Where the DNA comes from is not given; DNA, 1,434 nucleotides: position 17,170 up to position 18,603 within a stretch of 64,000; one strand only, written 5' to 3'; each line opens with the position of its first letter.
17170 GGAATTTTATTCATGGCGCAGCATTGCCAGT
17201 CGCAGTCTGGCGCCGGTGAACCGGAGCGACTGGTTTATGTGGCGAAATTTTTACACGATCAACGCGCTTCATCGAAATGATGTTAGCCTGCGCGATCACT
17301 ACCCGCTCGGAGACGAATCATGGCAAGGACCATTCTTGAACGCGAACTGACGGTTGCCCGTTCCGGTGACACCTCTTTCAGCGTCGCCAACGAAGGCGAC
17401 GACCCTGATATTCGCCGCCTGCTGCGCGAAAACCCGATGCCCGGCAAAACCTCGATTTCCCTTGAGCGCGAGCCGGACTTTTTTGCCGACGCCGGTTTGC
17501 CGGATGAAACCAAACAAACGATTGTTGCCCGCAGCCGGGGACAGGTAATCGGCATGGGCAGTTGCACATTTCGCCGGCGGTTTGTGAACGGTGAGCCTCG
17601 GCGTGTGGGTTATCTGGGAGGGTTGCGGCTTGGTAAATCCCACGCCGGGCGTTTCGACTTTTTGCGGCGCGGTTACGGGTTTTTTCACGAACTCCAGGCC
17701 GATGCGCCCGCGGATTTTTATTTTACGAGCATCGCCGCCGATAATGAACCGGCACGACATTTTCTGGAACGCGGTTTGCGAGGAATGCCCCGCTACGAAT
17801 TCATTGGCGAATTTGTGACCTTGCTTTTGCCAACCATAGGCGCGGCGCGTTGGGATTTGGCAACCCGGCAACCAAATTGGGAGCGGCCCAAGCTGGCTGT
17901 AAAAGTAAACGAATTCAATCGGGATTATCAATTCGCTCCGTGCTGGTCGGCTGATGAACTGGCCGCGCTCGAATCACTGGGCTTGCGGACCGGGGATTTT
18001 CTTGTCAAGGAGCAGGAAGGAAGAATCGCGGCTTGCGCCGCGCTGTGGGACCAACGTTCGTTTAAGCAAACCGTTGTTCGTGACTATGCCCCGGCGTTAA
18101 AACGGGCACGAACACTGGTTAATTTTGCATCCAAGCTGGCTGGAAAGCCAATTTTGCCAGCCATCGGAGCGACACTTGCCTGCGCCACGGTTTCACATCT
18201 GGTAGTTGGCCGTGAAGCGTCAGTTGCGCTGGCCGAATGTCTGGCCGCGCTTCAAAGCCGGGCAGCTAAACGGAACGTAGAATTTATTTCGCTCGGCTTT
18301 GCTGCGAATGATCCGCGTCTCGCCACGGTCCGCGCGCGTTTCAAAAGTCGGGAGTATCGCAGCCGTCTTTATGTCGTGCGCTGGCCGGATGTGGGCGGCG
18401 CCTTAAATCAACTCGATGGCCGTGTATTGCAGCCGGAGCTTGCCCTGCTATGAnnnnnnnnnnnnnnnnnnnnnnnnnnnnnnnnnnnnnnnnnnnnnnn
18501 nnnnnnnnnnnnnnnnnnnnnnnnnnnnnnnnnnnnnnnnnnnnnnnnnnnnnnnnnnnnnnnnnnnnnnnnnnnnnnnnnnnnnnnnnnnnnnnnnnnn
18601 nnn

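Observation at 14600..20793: Translationally coupled operon: 2 x B12-radical-SAM + 2 x GNAT-like + GH3 adenylating enzyme, matching no pathway I know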

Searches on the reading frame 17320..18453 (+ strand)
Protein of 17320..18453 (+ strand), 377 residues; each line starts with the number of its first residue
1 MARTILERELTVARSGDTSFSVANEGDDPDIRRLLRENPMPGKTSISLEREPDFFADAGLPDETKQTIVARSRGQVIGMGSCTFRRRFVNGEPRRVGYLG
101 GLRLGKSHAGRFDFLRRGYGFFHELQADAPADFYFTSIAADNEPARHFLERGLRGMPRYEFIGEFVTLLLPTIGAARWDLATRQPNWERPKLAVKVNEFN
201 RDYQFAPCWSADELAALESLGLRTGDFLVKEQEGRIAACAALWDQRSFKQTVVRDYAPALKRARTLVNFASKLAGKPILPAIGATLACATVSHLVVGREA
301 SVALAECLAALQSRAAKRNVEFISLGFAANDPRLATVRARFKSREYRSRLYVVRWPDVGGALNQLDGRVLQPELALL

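Call 3: search_protein_families(library=pfam, proteins=[window:17320-18453:+], max_evalue=0.01)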
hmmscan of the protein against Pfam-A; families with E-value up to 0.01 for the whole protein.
window:17320-18453:+ (377 aa): 1 family
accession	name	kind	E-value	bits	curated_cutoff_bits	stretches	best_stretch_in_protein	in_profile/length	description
PF00583.31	Acetyltransf_1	-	9.9e-05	23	20.7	0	51-111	21-74/116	Acetyltransferase (GNAT) family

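Call 4: search_protein_families(library=ncbifam, proteins=[window:17320-18453:+], max_evalue=0.01)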
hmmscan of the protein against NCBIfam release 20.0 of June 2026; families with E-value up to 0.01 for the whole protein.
window:17320-18453:+ (377 aa): 0 families

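Call 8: find_homologous_proteins(query=window:17320-18453:+)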
Query window:17320-18453:+ (377 aa): 900 proteins with E <= 0.001 among 8000 candidates; the best 120 are listed.
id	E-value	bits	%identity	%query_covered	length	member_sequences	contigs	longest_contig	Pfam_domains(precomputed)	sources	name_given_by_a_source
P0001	5.0e-250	847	100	100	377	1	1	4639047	-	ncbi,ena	-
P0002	4.5e-200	682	81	100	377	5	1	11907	-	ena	-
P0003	1.9e-193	661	81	100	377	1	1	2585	-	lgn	-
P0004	1.5e-187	641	78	100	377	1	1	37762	-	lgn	-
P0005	6.7e-143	494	81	73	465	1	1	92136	-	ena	-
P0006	7.5e-141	487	60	100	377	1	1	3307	-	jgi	-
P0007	7.8e-141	487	60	100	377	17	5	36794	-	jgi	jgi:hypothetical protein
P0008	1.0e-140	487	61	100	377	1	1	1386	-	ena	-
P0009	2.4e-140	486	60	100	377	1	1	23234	-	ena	-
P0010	3.1e-140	485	60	100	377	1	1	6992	-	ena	-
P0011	9.0e-140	484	60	100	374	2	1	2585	-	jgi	jgi:hypothetical protein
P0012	1.8e-139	483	59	100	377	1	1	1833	-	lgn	-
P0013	2.3e-139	483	60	100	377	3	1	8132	-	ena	-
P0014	4.2e-139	482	60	100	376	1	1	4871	-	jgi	jgi:hypothetical protein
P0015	7.5e-139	481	60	100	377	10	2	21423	-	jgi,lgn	jgi:hypothetical protein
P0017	1.4e-138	480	60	100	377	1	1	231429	-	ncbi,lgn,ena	-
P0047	1.4e-133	464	59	100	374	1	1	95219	-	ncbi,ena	-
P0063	1.6e-131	457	59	100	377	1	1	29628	-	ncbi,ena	-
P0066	2.0e-131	456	57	100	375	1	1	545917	-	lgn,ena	-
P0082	3.8e-130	452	58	100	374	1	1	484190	-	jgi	jgi:hypothetical protein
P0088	9.9e-130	451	58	100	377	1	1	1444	-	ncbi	-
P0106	3.6e-128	446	59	100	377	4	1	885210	-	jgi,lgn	jgi:hypothetical protein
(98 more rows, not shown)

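Call 10: find_encoding_contigs(protein=P0001, flank=10000, max_places=3)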
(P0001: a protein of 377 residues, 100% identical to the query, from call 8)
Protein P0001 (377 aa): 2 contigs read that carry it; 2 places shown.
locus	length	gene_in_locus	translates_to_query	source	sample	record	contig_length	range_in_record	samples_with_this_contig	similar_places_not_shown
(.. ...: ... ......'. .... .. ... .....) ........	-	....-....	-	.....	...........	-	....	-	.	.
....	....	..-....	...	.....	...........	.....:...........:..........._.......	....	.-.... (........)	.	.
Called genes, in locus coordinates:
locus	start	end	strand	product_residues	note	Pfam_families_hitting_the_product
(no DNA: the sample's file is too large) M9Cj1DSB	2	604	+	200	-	?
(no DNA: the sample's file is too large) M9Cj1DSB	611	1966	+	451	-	PF02310:B12-binding (weak), PF04055:Radical_SAM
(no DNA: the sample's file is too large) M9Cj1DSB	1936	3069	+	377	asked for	-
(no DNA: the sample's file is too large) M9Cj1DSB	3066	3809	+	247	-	PF13527:Acetyltransf_9 (weak)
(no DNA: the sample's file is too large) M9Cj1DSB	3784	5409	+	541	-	PF03321:GH3, PF23571:GH3_M, PF23572:GH3_C (weak)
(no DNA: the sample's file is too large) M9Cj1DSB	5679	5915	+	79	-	?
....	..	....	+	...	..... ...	-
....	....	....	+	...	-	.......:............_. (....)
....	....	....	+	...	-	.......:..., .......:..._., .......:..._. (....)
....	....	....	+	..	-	?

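Call 11: find_encoding_contigs(protein=P0066, flank=10000, max_places=3)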
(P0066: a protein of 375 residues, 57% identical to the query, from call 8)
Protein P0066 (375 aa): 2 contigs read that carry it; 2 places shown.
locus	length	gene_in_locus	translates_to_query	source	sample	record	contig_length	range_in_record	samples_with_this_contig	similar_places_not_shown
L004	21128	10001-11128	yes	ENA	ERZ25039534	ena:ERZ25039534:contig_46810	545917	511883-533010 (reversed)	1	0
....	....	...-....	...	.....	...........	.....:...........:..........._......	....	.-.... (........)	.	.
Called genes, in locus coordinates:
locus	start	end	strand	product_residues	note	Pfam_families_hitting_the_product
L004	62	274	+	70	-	PF05120:GvpG (faint), PF09851:SHOCT (weak)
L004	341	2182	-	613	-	PF00656:Peptidase_C14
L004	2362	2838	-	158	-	-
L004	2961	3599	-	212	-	PF14378:PAP2_3, PF01569:PAP2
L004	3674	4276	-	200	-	-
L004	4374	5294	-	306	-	PF00487:FA_desaturase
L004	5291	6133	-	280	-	PF11583:AurF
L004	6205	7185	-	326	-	PF00487:FA_desaturase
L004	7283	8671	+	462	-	PF02310:B12-binding, PF04055:Radical_SAM, PF13282:DUF4070 (weak)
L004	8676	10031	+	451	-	PF02310:B12-binding (weak), PF04055:Radical_SAM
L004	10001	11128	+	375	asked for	-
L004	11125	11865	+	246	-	-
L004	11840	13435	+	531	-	PF03321:GH3, PF23571:GH3_M, PF23572:GH3_C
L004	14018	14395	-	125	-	-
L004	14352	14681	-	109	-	PF01120:Alpha_L_fucos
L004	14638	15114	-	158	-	PF01120:Alpha_L_fucos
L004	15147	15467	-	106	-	PF01120:Alpha_L_fucos (weak)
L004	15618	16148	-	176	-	-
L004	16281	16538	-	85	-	-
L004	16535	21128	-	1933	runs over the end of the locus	PF12951:PATR (weak)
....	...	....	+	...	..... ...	-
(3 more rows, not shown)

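Call 23: search_solved_structures(query=A1, max_evalue=10)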
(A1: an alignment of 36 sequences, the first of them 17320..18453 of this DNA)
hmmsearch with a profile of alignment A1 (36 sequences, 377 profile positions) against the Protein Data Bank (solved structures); distinct sequences matched with E-value up to 10: 16.
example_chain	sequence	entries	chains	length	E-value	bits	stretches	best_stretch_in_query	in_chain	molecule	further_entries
5h7b_A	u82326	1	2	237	0.00037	22.6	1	257-314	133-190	Immunoglobulin G-binding protein A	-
5h7a_C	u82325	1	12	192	0.0019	20.3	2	257-315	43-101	Immunoglobulin G-binding protein A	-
5h79_D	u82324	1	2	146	0.019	17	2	257-314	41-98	Immunoglobulin G-binding protein A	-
4v6w_Ab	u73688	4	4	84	0.32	12.9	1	51-85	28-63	40S ribosomal protein S27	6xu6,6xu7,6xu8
9qu4_A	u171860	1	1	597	0.64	12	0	257-319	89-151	Immunoglobulin G-binding protein A,Choline/ethanolamine transporter FLVCR2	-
6qxf_K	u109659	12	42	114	0.69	11.8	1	22-80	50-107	CRISPR-associated endoribonuclease Cas2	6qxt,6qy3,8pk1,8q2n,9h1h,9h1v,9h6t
8q7z_AA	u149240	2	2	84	0.82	11.6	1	53-87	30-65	40S ribosomal protein S27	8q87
6gz3_Bb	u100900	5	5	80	0.94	11.4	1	53-87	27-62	ribosomal protein eS27 | 40S ribosomal protein S27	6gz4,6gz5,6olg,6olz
9h4n_S3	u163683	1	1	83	0.95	11.4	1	53-87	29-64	Small ribosomal subunit protein eS27-like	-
9eho_cc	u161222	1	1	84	0.96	11.4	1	53-87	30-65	40S ribosomal protein S27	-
7ls1_S3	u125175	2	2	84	0.98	11.4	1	53-87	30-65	40S ribosomal protein S27-like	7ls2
5a2q_b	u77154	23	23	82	1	11.3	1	53-87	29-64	RIBOSOMAL PROTEIN ES27 | 40S ribosomal protein S27 | Small ribosomal subunit protein eS27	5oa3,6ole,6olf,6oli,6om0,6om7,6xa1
11hg_VV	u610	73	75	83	1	11.3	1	53-87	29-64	40S ribosomal protein S27 | eS27 | Ribosomal protein eS27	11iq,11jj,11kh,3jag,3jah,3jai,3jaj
9ru7_Sb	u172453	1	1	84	1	11.3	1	53-87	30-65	Small ribosomal subunit protein eS27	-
22tu_Sb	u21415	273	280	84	1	11.3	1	53-87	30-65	40S ribosomal protein S27 | Ribosomal protein eS27 | 40S RIBOSOMAL PROTEIN ES1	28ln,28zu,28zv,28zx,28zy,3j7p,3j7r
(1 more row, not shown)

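Call 26: find_encoding_contigs(protein=P0106, flank=10000, max_places=2)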
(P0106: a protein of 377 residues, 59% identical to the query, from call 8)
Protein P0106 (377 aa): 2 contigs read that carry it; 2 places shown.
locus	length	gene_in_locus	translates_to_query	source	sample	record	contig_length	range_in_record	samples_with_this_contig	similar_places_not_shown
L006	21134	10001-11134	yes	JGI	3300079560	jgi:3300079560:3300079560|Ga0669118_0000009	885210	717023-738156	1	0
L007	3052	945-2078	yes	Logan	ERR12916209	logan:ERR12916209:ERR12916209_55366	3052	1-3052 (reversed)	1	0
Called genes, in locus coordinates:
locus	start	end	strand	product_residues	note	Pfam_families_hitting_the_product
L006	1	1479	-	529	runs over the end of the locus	-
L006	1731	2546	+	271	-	PF07963:N_methyl, PF07596:SBP_bac_10 (weak)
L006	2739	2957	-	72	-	-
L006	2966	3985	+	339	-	PF00355:Rieske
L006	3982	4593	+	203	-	PF13474:SnoaL_3 (weak), PF12680:SnoaL_2, PF14534:DUF4440 (weak)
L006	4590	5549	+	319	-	-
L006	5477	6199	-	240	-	PF14378:PAP2_3, PF01569:PAP2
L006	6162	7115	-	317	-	PF00487:FA_desaturase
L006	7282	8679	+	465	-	PF02310:B12-binding, PF04055:Radical_SAM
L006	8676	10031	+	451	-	PF02310:B12-binding (weak), PF04055:Radical_SAM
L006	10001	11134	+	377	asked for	-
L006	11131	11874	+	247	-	-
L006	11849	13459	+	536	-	PF03321:GH3, PF23571:GH3_M, PF23572:GH3_C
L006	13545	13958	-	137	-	-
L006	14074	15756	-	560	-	PF02264:LamB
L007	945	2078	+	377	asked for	-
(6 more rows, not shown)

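Call 27: find_encoding_contigs(protein=P0082, flank=10000, max_places=2)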
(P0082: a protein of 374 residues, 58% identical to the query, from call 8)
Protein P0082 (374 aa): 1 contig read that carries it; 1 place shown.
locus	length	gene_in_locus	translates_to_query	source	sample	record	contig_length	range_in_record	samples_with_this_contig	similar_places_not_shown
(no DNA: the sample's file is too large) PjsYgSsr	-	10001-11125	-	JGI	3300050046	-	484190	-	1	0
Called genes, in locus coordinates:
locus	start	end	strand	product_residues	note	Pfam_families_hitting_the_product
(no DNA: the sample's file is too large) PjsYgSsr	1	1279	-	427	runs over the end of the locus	PF19777:DUF6263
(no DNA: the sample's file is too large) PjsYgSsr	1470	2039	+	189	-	-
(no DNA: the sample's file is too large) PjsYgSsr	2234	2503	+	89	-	-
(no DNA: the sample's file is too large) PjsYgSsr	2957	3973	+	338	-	PF00355:Rieske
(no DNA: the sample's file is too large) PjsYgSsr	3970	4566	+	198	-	PF12680:SnoaL_2 (weak), PF13474:SnoaL_3 (weak), PF14534:DUF4440 (weak)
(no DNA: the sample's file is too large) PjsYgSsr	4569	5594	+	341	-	-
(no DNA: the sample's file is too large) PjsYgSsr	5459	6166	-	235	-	PF14378:PAP2_3, PF01569:PAP2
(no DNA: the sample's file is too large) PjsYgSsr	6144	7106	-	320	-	PF00487:FA_desaturase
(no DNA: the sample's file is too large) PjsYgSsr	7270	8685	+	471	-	PF02310:B12-binding, PF04055:Radical_SAM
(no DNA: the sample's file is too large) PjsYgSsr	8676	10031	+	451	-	PF02310:B12-binding, PF04055:Radical_SAM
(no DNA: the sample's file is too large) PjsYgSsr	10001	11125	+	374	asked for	-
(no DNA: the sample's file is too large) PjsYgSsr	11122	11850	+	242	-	-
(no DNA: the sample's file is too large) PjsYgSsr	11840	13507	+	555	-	PF03321:GH3, PF23571:GH3_M, PF23572:GH3_C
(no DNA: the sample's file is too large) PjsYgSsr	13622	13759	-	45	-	-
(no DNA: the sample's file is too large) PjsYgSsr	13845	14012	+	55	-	-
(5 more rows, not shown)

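Call 28: predict_structure(alignment_id=A1)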
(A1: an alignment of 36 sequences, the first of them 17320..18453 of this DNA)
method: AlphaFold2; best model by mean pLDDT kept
length: 377 residues; sequences in the alignment: 36
mean_pLDDT: 85.9   pTM: 0.84
mean pLDDT of the five models: 85.9, 84.9, 83.6, 83.3, 81.2
residues with pLDDT >= 90: 200; 70-90: 146; 50-70: 15; < 50: 16
segments of 3 or more residues with pLDDT < 50: 1-15
pLDDT, mean of each block of 10 residues (from residue 1): 40 63 94 91 88 86 91 91 94 94 84 85 89 90 79 83 92 74 65 91 93 90 88 83 89 93 93 85 91 85 90 92 92 93 90 90 94 66
secondary structure, 60 per line:
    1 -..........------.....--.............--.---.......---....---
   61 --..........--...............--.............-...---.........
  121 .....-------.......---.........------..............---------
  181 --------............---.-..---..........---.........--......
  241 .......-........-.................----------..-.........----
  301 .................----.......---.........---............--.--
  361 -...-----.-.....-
elements in order: H2-11 E18-22 H25-37 E44-50 H54-57 E63-72 E75-89 E92-104 H112-125 E133-139 H143-151 E158-171 H189-200 H211-220 E227-232 E235-244 E249-256 H258-274 E288-296 H301-317 E322-328 H332-340 E344-355 H372-376

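Call 33: search_protein_representatives(alignment_id=A1)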
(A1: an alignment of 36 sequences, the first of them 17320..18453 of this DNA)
Query: 36 sequences, 377 profile positions. Proteins with E-value up to 0.001 (for the whole library): 3417; up to 1e-10: 2526; up to 1e-30: 1288. The best 150 are listed.
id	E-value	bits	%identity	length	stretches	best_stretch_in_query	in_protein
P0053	3.8e-181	618.3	-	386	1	1-377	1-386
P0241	4.4e-159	545.7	-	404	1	1-377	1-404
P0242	8.7e-141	485.5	-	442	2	61-377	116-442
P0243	3.6e-139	480.2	-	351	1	1-377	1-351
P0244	4.7e-136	469.9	-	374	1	1-377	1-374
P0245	2.7e-133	460.8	-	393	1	1-377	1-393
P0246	2.6e-132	457.6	-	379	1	1-377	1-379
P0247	4.0e-131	453.7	-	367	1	1-377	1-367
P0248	1.1e-129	448.9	-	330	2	1-208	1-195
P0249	1.7e-129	448.3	-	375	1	14-377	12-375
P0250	2.7e-127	441.1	-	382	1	1-377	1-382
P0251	1.8e-125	435.1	-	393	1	1-357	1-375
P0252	9.0e-125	432.8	-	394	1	1-377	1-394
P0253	6.6e-123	426.7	-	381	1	1-359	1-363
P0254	9.7e-123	426.1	-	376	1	4-362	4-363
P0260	2.3e-115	401.8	-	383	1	1-377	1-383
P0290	3.8e-105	368.2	-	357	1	13-377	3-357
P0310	2.7e-97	342.4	-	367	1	19-377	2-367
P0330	1.3e-91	323.6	-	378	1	22-377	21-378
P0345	3.8e-88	312.3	-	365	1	21-358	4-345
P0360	2.0e-85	303.3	-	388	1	9-377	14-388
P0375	2.1e-83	296.6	-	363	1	40-377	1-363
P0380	9.7e-83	294.5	-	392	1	12-377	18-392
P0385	2.0e-82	293.4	-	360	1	14-377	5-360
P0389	1.9e-81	290.2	-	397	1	16-377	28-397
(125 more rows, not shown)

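Call 35: list_cluster_members(proteins=[P0260, P0290, P0310, P0330, P0345, P0360, P0375, P0380, P0385, P0389])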
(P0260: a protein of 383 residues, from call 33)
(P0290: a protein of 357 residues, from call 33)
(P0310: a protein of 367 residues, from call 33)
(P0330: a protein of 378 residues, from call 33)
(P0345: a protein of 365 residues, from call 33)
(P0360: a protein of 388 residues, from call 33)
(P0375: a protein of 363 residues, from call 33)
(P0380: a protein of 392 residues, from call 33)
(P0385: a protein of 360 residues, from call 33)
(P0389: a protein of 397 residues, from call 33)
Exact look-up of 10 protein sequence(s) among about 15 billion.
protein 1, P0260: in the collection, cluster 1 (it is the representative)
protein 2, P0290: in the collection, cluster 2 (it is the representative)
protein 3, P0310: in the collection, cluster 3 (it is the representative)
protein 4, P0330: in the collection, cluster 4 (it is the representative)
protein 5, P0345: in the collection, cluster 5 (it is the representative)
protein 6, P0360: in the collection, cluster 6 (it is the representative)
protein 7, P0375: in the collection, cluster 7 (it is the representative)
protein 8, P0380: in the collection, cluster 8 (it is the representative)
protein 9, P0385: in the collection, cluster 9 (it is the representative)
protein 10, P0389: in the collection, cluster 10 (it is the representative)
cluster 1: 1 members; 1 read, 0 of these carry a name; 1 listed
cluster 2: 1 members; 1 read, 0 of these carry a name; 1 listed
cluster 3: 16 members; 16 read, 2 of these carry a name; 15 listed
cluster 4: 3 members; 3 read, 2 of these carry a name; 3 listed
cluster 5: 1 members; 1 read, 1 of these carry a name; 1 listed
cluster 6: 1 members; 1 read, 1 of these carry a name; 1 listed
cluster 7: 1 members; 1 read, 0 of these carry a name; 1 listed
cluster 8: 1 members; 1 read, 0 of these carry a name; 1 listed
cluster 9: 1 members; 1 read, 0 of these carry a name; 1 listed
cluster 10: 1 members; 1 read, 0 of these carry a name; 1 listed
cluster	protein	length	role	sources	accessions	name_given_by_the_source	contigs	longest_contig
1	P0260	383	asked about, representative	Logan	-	-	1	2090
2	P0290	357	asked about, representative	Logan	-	-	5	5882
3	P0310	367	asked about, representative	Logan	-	-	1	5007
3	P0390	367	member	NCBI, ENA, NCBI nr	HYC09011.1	MAG TPA: hypothetical protein VEC10_05190 [Steroidobacteraceae bacterium] | hypothetical protein [Steroidobacteraceae bacterium]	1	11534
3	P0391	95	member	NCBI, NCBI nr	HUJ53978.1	MAG TPA: hypothetical protein VLX08_10485, partial [Steroidobacteraceae bacterium] | hypothetical protein [Steroidobacteraceae bacterium]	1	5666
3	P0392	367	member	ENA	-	-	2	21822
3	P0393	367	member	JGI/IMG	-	-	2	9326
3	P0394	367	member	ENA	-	-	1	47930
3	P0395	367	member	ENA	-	-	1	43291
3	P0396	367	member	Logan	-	-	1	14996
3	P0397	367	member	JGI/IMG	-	-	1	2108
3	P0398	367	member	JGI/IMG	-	-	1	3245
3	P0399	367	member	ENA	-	-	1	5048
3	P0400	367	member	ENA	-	-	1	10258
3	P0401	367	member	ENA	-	-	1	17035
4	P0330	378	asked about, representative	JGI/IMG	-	hypothetical protein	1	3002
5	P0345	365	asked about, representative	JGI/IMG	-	hypothetical protein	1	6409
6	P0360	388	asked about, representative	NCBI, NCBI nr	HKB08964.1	MAG TPA: hypothetical protein VKF61_11845 [Candidatus Polarisedimenticolia bacterium] | hypothetical protein [Candidatus Polarisedimenticolia bacterium]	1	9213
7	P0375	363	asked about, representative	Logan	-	-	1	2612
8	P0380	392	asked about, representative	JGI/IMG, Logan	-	-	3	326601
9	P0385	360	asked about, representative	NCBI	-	-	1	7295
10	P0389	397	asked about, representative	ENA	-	-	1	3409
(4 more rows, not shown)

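Call 36: find_encoding_contigs(protein=P0380, flank=10000, max_places=2)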
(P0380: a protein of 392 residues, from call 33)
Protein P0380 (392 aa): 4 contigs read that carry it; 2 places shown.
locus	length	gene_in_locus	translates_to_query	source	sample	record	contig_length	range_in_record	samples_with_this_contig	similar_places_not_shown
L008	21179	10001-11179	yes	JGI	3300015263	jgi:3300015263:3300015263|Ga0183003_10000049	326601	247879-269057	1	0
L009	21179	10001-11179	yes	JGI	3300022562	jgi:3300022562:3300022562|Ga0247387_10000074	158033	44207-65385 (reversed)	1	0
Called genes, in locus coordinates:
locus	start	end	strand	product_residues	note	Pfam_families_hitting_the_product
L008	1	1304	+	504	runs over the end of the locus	PF03976:PPK2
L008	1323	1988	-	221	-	PF00293:NUDIX, PF19368:WHD_AraR, PF21906:WHD_NrtR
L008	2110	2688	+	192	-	PF08719:NADAR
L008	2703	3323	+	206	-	PF14124:DUF4291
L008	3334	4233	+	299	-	PF03747:ADP_ribosyl_GH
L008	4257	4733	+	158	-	PF00903:Glyoxalase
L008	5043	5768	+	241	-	-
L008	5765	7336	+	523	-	PF03321:GH3, PF23571:GH3_M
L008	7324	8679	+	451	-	PF02310:B12-binding, PF04055:Radical_SAM, PF13282:DUF4070 (weak)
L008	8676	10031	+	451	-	PF02310:B12-binding (weak), PF19864:Radical_SAM_N2 (weak), PF04055:Radical_SAM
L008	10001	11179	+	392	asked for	-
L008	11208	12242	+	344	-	PF00355:Rieske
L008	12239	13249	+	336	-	-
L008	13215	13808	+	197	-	-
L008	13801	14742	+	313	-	PF00487:FA_desaturase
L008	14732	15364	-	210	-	PF14378:PAP2_3, PF01569:PAP2 (weak)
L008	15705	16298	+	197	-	PF13505:OMP_b-brl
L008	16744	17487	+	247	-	-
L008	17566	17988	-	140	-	PF00472:RF-1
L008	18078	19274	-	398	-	PF01139:RtcB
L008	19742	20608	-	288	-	PF12974:Phosphonate-bd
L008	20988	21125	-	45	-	-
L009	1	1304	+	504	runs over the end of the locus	PF03976:PPK2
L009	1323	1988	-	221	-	PF00293:NUDIX, PF19368:WHD_AraR, PF21906:WHD_NrtR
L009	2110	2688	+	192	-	PF08719:NADAR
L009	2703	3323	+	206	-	PF14124:DUF4291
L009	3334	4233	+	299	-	PF03747:ADP_ribosyl_GH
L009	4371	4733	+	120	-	PF00903:Glyoxalase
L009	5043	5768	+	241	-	-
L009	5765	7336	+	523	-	PF03321:GH3, PF23571:GH3_M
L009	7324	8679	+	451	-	PF02310:B12-binding, PF04055:Radical_SAM, PF13282:DUF4070 (weak)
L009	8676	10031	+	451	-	PF02310:B12-binding (weak), PF19864:Radical_SAM_N2 (weak), PF04055:Radical_SAM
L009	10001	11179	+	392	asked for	-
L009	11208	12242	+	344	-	PF00355:Rieske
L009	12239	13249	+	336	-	-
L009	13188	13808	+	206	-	-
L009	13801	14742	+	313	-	PF00487:FA_desaturase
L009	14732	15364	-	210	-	PF14378:PAP2_3, PF01569:PAP2 (weak)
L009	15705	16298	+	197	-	PF13505:OMP_b-brl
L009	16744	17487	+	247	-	-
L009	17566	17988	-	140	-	PF00472:RF-1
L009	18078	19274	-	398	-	PF01139:RtcB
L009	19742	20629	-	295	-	PF12974:Phosphonate-bd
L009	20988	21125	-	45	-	-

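Call 47: find_encoding_contigs(protein=P0394, flank=10000, max_places=1)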
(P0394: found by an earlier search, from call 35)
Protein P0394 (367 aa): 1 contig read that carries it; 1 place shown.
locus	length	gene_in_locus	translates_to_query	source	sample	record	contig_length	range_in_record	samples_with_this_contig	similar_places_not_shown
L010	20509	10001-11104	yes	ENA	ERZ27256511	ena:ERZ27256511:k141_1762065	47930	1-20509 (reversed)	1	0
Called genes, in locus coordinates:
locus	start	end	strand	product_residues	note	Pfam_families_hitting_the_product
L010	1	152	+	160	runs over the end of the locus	PF04461:YajQ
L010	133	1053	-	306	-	PF01497:Peripla_BP_2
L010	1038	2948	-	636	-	PF07690:MFS_1, PF01553:Acyltransferase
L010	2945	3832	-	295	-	-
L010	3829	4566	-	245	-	-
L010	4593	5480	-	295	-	PF00355:Rieske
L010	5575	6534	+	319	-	PF00487:FA_desaturase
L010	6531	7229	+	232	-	PF14378:PAP2_3 (weak)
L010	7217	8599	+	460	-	PF02310:B12-binding, PF04055:Radical_SAM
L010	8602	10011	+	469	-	PF02310:B12-binding (weak), PF04055:Radical_SAM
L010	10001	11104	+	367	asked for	-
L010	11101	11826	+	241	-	-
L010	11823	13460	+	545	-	PF03321:GH3, PF23571:GH3_M, PF23572:GH3_C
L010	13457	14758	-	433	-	PF02518:HATPase_c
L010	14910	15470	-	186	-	PF02627:CMD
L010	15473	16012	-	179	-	PF00578:AhpC-TSA, PF08534:Redoxin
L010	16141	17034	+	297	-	PF00126:HTH_1, PF03466:LysR_substrate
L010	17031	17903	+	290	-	PF12146:Hydrolase_4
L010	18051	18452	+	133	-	PF04314:LpqE-like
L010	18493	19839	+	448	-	PF02450:LCAT (weak), PF00561:Abhydrolase_1 (weak), PF24096:DUF7379 (weak), PF07819:PGAP1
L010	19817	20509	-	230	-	?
